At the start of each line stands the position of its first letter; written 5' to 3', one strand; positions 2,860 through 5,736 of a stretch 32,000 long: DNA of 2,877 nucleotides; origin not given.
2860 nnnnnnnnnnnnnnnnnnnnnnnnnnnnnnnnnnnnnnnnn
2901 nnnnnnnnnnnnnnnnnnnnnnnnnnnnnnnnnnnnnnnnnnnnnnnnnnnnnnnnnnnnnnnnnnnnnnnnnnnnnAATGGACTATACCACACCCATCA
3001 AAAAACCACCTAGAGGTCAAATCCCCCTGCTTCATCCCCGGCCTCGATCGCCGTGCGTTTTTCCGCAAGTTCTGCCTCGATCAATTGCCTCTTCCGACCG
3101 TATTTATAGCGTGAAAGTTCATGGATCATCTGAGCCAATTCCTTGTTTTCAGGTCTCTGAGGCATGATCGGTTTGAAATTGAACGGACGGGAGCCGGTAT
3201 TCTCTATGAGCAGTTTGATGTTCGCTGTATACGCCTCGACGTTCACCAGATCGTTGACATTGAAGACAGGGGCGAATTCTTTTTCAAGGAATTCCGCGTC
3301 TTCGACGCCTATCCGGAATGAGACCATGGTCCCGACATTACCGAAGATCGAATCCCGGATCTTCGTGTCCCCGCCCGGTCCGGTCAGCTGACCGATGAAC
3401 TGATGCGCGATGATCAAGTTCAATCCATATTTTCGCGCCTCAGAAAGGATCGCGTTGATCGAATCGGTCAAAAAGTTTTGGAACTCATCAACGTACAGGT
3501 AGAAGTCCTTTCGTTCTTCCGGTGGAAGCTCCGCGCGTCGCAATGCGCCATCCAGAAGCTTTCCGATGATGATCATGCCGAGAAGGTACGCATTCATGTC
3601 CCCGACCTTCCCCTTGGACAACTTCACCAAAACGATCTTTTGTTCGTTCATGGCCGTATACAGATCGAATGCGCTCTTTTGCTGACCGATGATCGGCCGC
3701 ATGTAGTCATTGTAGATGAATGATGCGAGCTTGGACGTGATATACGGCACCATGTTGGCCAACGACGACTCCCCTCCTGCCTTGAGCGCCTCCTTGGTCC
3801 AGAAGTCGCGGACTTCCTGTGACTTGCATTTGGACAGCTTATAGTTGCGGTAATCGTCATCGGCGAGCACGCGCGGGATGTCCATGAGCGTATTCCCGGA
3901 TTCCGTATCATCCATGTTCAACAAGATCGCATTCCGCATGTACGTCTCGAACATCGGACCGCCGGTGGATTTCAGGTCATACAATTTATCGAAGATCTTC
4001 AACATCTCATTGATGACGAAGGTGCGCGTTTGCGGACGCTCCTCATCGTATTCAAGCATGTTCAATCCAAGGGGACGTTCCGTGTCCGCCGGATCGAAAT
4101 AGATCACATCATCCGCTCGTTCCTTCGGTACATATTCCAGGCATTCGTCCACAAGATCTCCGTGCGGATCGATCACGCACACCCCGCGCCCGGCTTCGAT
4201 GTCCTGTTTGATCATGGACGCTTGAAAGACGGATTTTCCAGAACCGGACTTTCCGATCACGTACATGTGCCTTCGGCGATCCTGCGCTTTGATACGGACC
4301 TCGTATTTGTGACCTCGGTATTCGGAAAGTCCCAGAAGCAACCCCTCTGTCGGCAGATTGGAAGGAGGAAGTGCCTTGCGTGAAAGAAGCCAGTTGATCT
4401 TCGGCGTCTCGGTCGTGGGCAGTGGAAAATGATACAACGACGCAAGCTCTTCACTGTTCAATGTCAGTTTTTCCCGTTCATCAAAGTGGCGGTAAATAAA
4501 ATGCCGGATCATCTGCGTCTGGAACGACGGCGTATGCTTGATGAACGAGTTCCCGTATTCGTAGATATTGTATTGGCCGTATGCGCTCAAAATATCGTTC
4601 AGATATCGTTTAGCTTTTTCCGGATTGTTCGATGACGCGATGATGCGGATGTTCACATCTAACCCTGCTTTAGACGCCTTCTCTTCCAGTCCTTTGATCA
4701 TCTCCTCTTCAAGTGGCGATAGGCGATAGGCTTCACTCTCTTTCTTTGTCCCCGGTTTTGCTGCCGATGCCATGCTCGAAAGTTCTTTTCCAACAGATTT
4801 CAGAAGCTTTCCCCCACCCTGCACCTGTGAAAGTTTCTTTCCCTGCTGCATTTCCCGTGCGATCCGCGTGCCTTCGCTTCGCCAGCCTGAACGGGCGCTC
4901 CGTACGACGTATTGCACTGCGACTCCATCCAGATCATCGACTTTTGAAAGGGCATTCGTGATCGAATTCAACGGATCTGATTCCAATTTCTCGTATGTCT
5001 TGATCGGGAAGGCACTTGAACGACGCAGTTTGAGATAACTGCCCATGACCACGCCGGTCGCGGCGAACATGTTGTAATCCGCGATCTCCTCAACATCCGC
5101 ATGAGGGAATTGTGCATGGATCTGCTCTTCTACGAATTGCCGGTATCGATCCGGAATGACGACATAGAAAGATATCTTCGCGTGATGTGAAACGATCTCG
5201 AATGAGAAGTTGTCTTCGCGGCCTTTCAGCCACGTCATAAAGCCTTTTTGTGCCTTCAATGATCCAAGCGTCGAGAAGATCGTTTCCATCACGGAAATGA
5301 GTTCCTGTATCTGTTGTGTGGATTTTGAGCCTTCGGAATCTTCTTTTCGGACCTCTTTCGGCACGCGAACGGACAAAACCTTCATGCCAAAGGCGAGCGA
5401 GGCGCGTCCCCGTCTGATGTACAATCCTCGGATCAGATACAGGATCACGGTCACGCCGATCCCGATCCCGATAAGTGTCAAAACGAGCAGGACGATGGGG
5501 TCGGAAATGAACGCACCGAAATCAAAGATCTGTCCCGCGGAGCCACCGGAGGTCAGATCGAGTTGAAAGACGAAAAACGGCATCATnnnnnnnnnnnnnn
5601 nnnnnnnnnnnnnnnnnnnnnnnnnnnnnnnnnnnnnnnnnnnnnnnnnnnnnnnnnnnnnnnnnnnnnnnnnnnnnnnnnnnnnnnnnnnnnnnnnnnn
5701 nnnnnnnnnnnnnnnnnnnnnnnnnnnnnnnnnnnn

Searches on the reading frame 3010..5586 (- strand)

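Call 41: search_protein_families(library=pfam, proteins=[window:3010-5586:-])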
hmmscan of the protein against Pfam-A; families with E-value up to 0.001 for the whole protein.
window:3010-5586:- (858 aa): 4 families
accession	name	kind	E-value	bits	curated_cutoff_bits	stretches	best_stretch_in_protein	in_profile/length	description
PF10412.15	TrwB_AAD_bind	-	2.3e-08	33.8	20.5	0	432-495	9-67/387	Type IV secretion-system coupling protein DNA-binding domain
PF01935.23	DUF87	-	3.8e-08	34.1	23.2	1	428-509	12-88/220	Helicase HerA, central domain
PF02534.20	T4SS-DNA_transf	-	2.2e-07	30.5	20.1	1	439-769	45-380/468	Type IV secretory system Conjugative DNA transfer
PF12696.13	TraG-D_C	-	1.6e-05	25.2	22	1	696-768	3-73/126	TraM recognition site of TraD and TraG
